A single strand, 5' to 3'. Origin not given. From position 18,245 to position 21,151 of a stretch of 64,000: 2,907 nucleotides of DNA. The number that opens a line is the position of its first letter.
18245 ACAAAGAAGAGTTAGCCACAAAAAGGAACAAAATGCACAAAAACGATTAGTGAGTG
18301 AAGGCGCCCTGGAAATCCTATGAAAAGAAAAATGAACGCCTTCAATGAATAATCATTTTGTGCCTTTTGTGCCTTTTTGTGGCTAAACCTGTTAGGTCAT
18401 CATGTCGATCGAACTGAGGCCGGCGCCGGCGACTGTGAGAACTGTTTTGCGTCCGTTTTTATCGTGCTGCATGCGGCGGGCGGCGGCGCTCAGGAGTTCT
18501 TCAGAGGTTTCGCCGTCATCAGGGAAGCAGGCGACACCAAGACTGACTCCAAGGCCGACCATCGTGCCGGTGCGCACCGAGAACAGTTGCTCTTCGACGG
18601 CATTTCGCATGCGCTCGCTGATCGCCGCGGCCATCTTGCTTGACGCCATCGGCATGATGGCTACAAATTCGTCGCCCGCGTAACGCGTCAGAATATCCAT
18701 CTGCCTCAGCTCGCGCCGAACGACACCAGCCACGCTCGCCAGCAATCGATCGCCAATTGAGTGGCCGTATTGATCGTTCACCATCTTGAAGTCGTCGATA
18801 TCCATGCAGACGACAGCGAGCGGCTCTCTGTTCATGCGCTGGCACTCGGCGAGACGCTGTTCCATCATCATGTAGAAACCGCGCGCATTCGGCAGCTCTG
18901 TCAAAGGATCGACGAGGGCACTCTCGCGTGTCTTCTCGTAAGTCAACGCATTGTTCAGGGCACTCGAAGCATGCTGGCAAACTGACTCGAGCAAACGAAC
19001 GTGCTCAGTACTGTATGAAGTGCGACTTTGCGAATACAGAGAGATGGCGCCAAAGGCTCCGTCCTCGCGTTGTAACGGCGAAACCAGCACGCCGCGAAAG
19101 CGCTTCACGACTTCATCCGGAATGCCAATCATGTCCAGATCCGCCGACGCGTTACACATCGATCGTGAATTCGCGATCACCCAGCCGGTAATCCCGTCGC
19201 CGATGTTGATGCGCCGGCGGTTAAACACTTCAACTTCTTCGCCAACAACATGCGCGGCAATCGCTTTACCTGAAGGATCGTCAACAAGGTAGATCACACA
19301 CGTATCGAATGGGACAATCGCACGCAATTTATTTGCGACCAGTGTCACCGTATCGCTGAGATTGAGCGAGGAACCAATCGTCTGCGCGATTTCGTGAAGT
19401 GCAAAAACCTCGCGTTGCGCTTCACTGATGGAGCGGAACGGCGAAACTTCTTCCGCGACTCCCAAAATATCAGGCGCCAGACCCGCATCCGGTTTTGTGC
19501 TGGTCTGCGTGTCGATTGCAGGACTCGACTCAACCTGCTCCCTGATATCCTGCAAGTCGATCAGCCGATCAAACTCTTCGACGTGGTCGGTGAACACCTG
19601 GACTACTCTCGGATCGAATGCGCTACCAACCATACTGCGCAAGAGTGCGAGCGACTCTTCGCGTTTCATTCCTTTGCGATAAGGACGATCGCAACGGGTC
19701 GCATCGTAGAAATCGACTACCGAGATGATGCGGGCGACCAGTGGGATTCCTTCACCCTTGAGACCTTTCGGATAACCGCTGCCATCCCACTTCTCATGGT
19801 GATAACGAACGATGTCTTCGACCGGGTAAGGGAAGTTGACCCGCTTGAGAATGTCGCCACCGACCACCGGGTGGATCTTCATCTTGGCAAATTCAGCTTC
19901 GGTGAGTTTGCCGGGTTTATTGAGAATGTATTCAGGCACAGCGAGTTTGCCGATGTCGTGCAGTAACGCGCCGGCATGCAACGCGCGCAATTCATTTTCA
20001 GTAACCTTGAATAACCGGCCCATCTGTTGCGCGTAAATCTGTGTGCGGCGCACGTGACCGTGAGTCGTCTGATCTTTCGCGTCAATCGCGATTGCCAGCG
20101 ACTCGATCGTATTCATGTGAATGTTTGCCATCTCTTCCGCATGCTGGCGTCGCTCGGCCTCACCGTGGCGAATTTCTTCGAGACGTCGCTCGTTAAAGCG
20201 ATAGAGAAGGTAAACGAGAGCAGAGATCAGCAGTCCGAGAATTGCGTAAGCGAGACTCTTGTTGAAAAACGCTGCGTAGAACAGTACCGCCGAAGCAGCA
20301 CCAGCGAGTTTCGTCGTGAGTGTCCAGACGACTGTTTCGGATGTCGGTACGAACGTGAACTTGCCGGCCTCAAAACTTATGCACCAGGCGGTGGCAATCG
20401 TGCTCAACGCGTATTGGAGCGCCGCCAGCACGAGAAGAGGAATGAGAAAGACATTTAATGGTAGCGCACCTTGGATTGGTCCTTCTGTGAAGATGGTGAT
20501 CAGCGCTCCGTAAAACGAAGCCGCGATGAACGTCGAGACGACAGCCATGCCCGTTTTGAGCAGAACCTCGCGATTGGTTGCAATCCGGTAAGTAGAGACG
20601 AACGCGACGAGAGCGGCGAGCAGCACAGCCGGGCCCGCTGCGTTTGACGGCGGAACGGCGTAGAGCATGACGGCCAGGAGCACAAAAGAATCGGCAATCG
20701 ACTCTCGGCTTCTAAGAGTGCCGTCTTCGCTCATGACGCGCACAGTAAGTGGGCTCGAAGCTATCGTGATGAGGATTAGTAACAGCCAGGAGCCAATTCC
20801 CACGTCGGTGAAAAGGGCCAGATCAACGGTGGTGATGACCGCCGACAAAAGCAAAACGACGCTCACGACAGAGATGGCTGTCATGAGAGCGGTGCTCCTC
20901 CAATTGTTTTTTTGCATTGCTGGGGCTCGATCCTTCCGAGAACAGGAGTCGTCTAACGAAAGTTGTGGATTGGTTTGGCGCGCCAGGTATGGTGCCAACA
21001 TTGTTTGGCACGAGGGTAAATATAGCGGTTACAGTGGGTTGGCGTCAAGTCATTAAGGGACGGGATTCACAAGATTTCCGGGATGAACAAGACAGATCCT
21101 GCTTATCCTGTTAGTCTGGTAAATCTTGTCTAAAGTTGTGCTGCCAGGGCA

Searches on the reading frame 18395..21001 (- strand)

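Call 81: search_protein_families(library=pfam, proteins=[window:18395-21001:-], max_evalue=1)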
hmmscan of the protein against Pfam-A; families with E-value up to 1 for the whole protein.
window:18395-21001:- (869 aa): 9 families
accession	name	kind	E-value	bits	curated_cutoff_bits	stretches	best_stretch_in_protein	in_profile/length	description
PF13487.12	HD_5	-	7.8e-39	133.6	27.2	1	305-466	6-170/170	HD domain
PF00990.26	GGDEF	-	5.6e-38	130.7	23.8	1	695-850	1-157/161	Diguanylate cyclase, GGDEF domain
PF01966.28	HD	-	6.3e-20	72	22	1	315-434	3-115/116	HD domain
PF13185.12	GAF_2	-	7.7e-12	46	28.6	1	546-682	2-135/136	GAF domain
PF13492.12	GAF_3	-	3.1e-09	37.8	27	1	556-684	10-129/129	GAF domain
PF01590.32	GAF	-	6.6e-07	30.4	22.4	1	548-682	2-133/133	GAF domain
PF08668.18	HDOD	-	0.00048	20.1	22.9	1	316-403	98-195/196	HDOD domain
PF17853.6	GGDEF_2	-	0.001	19.7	24.5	1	725-811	20-91/116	GGDEF-like domain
PF09106.17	SelB-wing_2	-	0.021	15.3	22.3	1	439-476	11-44/57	Elongation factor SelB, winged helix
